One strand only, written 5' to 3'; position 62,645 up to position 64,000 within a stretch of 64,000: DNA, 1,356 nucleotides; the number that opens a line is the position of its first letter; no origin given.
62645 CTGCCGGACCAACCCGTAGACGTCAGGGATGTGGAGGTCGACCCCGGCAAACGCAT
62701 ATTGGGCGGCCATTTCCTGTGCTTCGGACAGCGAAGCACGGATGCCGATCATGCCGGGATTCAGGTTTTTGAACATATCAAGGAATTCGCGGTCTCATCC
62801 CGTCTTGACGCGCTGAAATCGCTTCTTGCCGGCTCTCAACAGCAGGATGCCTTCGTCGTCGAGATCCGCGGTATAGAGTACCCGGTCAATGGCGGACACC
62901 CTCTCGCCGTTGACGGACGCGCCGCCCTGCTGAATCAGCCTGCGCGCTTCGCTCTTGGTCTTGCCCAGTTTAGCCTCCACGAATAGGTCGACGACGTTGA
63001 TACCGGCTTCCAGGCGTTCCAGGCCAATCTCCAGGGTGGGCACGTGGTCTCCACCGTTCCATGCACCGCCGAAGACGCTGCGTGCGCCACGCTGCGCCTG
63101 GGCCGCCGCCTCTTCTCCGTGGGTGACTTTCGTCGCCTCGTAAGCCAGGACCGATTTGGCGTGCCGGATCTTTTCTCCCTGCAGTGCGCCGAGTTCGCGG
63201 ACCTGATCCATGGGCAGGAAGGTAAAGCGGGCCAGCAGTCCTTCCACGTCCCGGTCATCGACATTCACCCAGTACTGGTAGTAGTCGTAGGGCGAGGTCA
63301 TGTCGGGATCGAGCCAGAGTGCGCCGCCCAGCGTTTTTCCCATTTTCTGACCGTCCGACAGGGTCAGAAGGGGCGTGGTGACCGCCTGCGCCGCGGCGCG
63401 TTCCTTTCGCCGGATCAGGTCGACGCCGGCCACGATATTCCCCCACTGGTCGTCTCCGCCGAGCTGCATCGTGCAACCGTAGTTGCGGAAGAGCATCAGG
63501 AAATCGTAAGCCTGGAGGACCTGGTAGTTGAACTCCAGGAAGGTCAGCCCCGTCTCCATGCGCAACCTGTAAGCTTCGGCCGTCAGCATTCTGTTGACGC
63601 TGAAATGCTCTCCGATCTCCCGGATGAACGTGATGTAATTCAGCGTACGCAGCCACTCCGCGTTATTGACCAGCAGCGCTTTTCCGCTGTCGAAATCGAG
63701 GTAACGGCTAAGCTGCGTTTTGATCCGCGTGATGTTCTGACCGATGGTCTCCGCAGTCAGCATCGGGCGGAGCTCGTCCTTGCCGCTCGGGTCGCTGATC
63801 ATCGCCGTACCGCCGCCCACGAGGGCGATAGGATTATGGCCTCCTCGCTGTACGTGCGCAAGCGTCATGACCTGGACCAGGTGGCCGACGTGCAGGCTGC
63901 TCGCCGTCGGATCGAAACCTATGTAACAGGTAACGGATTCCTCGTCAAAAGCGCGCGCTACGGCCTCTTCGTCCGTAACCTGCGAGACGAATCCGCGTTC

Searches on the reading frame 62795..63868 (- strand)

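Call 7: search_protein_families(library=pfam, proteins=[window:62795-63868:-])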
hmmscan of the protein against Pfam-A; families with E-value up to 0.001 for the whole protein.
window:62795-63868:- (357 aa): 3 families
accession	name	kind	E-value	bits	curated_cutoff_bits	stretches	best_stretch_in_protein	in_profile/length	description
PF00579.31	tRNA-synt_1b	-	4.7e-70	236.6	21.1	1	1-266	27-291/292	tRNA synthetases class I (W and Y)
PF22421.1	SYY_C-terminal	-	1.8e-12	47.4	27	1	274-352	7-81/83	Tyrosine--tRNA ligase SYY-like C-terminal domain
PF01479.30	S4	-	2.3e-06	27.7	22.8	1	297-325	8-36/48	S4 domain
